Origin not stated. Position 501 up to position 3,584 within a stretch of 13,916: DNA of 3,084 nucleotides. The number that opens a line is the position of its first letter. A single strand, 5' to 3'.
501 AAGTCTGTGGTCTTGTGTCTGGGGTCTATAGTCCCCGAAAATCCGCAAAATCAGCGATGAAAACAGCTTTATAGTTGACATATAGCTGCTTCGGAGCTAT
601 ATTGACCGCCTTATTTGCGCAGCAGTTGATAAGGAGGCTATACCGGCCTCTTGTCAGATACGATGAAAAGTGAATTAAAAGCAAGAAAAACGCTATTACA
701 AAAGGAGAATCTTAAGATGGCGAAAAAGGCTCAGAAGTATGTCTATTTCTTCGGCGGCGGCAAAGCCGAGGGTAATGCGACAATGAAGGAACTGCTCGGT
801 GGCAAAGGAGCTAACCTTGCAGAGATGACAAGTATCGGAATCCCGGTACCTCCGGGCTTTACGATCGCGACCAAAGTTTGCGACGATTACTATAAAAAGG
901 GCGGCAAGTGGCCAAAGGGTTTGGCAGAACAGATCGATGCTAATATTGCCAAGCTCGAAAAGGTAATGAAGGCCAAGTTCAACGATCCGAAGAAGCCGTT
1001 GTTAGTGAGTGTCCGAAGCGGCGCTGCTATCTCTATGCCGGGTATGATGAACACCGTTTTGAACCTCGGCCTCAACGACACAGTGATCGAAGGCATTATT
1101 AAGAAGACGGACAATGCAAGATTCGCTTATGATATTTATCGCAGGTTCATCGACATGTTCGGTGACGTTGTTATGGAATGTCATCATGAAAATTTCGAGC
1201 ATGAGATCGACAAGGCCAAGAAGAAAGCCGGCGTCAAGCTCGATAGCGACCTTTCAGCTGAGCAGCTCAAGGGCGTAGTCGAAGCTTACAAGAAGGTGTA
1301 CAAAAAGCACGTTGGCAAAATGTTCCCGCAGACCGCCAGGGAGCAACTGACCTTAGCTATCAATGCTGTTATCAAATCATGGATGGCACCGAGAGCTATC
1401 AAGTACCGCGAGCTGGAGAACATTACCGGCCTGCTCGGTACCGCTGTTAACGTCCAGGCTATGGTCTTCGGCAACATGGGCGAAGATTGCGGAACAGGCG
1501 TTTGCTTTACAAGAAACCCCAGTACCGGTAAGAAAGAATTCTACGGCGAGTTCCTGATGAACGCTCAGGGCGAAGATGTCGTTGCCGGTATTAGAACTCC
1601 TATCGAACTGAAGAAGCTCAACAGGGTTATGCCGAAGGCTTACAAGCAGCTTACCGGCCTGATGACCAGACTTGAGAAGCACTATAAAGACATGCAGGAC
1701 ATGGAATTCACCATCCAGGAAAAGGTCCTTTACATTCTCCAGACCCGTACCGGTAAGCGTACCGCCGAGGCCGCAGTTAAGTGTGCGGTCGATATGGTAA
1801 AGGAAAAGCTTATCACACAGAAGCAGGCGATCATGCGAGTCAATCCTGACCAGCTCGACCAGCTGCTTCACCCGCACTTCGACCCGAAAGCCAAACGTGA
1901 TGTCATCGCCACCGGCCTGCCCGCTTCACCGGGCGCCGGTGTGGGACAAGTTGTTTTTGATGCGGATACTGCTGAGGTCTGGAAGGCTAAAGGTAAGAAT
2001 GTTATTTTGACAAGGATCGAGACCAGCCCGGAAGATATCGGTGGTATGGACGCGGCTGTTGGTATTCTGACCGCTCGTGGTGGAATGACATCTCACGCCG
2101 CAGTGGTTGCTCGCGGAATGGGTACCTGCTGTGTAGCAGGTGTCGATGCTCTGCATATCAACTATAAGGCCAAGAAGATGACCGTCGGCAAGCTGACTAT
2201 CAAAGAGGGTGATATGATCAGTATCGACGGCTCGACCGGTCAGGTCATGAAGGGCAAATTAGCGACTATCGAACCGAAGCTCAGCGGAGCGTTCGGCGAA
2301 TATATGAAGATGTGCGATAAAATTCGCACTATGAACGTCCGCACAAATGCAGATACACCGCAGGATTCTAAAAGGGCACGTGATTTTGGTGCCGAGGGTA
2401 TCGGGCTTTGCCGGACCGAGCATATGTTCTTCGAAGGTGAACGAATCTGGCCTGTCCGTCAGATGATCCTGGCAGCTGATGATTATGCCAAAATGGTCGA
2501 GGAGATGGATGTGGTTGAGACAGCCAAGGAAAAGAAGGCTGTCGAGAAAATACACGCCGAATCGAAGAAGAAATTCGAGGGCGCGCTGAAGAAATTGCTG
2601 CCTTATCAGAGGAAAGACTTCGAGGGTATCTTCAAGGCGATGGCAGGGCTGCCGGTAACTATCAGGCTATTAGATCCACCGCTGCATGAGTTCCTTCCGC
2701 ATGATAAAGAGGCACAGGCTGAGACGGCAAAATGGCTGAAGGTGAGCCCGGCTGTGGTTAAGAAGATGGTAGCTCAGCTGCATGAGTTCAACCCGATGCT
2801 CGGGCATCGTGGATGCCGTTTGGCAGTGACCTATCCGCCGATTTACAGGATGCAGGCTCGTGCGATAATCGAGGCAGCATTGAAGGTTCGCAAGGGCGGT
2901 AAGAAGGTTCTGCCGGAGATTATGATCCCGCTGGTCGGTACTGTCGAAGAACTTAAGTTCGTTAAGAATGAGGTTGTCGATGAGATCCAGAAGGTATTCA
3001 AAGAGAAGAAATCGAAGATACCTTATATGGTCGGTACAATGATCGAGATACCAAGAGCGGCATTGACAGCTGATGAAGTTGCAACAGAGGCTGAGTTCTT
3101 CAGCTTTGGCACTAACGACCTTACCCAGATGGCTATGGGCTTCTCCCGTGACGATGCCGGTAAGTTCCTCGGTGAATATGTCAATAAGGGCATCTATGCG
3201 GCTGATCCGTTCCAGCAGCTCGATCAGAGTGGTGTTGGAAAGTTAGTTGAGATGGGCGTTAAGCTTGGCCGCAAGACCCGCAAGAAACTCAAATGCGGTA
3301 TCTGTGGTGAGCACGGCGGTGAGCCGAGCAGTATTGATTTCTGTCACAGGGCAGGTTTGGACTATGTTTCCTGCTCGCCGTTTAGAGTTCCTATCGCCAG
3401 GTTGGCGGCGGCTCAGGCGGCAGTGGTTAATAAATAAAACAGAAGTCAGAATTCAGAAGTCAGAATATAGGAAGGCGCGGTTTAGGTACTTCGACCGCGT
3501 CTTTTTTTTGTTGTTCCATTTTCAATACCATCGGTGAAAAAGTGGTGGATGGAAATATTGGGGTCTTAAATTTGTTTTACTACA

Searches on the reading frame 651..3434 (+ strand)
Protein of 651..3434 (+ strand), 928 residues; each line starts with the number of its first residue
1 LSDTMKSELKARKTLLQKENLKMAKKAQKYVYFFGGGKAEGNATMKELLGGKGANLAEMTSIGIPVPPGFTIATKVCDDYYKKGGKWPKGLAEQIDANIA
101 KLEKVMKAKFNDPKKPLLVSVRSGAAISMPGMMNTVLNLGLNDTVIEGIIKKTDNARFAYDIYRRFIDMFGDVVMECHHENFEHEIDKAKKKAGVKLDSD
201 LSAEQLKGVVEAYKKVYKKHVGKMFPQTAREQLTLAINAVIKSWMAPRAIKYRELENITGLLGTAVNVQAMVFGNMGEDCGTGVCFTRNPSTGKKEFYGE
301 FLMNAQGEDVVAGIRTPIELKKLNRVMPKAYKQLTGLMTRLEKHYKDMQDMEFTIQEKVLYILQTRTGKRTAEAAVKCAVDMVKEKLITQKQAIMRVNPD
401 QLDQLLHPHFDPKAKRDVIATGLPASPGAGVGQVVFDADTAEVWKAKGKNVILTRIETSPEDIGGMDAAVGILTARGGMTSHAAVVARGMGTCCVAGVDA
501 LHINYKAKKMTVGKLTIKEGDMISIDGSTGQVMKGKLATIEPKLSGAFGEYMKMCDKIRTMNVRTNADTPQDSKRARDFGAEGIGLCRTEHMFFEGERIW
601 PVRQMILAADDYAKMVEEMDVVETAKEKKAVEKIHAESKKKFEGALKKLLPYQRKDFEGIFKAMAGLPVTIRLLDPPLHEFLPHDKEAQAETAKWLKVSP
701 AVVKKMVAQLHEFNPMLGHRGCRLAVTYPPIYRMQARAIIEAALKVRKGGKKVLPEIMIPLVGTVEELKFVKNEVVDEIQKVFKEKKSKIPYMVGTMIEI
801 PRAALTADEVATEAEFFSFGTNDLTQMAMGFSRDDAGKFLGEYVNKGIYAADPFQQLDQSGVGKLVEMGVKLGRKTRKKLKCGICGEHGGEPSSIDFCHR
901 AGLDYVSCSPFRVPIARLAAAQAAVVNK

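Call 4: search_protein_families(library=pfam, proteins=[window:651-3434:+], max_evalue=0.01)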
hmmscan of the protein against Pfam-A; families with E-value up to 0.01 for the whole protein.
window:651-3434:+ (928 aa): 4 families
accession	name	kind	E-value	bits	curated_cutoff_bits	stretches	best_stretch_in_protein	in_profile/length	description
PF02896.24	PEP-utilizers_C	-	1.2e-79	268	22.8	1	545-924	4-292/293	PEP-utilising enzyme, PEP-binding domain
PF01326.24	PPDK_N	-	1e-54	186.5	27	2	47-320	2-220/328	Pyruvate phosphate dikinase, AMP/ATP-binding domain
PF00391.29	PEP-utilizers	-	3e-22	78.4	23.1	1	449-530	3-72/72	PEP-utilising enzyme, mobile domain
PF22010.2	OrtA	-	0.0012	19.3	27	0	518-559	46-87/94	AKP thiolase subunit OrtA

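Call 5: search_protein_families(library=ncbifam, proteins=[window:651-3434:+], max_evalue=0.01)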
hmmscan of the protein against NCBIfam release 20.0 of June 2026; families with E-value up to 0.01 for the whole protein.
window:651-3434:+ (928 aa): 25 families
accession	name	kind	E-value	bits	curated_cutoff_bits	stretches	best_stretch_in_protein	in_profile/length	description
TIGR01828.1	pyru_phos_dikin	equivalog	0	1359.1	843.45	2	28-614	1-582/865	pyruvate, phosphate dikinase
NF004531.0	PRK05878.1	equivalog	6.1e-145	483.8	456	1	42-568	19-492/534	pyruvate, phosphate dikinase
NF005057.0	PRK06464.1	equivalog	1.1e-72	245.3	598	3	331-914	296-779/798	phosphoenolpyruvate synthase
TIGR01418.1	PEP_synth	equivalog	6.1e-64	216.7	739.75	3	331-913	290-772/784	pyruvate, water dikinase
TIGR01417.1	PTS_I_fam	equivalog_domain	1.2e-38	132.9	341.7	2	710-917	347-533/565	phosphoenolpyruvate--protein phosphotransferase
NF008382.0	PRK11177.1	equivalog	1.2e-27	96.8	824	2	711-914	349-531/575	phosphoenolpyruvate-protein phosphotransferase PtsI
NF008283.0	PRK11061.1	equivalog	8.3e-22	77.2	583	2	710-836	513-634/748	phosphoenolpyruvate--protein phosphotransferase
NF004878.0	PRK06241.1-3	subfamily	5e-19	67.9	945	3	46-87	16-57/891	phosphoenolpyruvate synthase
NF052632.1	undecylprod_RedH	equivalog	7.1e-18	63.9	1350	1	42-86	10-54/880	undecylprodigiosin ligase RedH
NF004881.0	PRK06241.2-2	equivalog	8.5e-17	60.7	883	1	421-532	790-887/898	phosphoenolpyruvate synthase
NF004883.0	PRK06241.2-4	equivalog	8.1e-15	54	1063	2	452-541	842-919/928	phosphoenolpyruvate synthase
NF004877.0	PRK06241.1-2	subfamily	1.6e-12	46.6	866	2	42-81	12-52/869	phosphoenolpyruvate synthase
NF052631.1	prodigiosin_PigC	equivalog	1.9e-12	46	1300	1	416-532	775-879/883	prodigiosin ligase PigC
NF004882.0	PRK06241.2-3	equivalog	9.4e-11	40.5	850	1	421-533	719-817/827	phosphoenolpyruvate synthase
NF041857.1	RIF_Ptrans_rph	equivalog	7.5e-10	37.8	999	0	421-531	764-860/864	rifamycin-inactivating phosphotransferase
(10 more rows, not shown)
